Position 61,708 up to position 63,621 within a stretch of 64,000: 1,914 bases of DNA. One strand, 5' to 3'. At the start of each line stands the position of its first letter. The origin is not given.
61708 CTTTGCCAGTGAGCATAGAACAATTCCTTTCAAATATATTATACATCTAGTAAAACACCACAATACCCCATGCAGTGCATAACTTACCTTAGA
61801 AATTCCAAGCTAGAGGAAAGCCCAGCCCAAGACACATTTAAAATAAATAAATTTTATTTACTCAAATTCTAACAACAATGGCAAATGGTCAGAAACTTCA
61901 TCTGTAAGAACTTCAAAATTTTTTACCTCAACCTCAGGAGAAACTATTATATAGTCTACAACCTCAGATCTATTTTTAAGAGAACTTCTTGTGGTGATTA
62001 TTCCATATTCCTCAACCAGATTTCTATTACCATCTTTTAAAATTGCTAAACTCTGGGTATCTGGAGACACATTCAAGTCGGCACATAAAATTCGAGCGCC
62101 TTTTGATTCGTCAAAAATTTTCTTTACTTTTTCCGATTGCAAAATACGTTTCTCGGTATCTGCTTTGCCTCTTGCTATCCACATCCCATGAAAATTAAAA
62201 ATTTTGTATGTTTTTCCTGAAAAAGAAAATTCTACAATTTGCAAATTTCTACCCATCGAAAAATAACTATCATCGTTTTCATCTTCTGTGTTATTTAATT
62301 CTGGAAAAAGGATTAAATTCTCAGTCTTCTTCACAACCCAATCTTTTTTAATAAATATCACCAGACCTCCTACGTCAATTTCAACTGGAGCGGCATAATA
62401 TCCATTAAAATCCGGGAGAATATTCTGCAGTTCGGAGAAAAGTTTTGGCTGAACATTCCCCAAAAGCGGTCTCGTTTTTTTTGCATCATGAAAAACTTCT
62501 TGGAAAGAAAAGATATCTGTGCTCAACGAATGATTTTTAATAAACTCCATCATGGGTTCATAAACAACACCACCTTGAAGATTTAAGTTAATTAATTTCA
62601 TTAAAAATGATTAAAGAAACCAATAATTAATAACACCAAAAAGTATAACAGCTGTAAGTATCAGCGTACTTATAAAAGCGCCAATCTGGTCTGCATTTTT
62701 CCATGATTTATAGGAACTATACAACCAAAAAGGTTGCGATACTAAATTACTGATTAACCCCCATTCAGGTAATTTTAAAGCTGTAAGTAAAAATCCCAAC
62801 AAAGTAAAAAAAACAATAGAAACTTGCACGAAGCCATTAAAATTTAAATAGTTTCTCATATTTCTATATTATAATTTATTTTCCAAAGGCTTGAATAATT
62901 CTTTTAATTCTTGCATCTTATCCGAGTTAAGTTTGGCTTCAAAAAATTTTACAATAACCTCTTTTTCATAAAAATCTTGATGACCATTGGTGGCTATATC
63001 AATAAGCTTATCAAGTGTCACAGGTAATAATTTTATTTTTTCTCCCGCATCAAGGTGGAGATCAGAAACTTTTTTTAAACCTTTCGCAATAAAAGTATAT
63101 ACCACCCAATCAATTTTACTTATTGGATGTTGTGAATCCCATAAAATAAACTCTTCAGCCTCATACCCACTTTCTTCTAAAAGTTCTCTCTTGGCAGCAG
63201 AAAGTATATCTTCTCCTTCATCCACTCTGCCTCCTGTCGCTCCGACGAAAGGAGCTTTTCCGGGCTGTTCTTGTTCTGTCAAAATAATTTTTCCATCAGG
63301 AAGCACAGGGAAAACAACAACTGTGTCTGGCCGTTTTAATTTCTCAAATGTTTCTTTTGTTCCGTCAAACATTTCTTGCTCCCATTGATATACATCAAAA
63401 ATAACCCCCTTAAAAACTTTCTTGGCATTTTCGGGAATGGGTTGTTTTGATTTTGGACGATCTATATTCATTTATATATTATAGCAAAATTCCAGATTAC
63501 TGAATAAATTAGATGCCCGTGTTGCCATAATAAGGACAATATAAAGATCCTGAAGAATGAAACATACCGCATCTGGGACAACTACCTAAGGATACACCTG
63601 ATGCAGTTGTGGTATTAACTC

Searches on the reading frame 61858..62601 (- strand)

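Call 25: search_protein_families(library=pfam, proteins=[window:61858-62601:-], max_evalue=0.001)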
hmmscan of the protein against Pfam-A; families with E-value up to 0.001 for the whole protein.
window:61858-62601:- (247 aa): 1 family
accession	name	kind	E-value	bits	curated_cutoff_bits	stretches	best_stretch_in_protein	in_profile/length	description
PF03372.29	Exo_endo_phos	-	1.9e-09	38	24.5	1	7-239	4-225/225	Endonuclease/Exonuclease/phosphatase family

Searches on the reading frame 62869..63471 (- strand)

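Call 25: search_protein_families(library=pfam, proteins=[window:62869-63471:-], max_evalue=0.001)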
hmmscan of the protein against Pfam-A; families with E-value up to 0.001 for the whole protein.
window:62869-63471:- (200 aa): 1 family
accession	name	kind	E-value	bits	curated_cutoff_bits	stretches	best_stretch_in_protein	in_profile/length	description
PF00293.34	NUDIX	-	9.5e-12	45.5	21.1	1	47-159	2-122/134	NUDIX domain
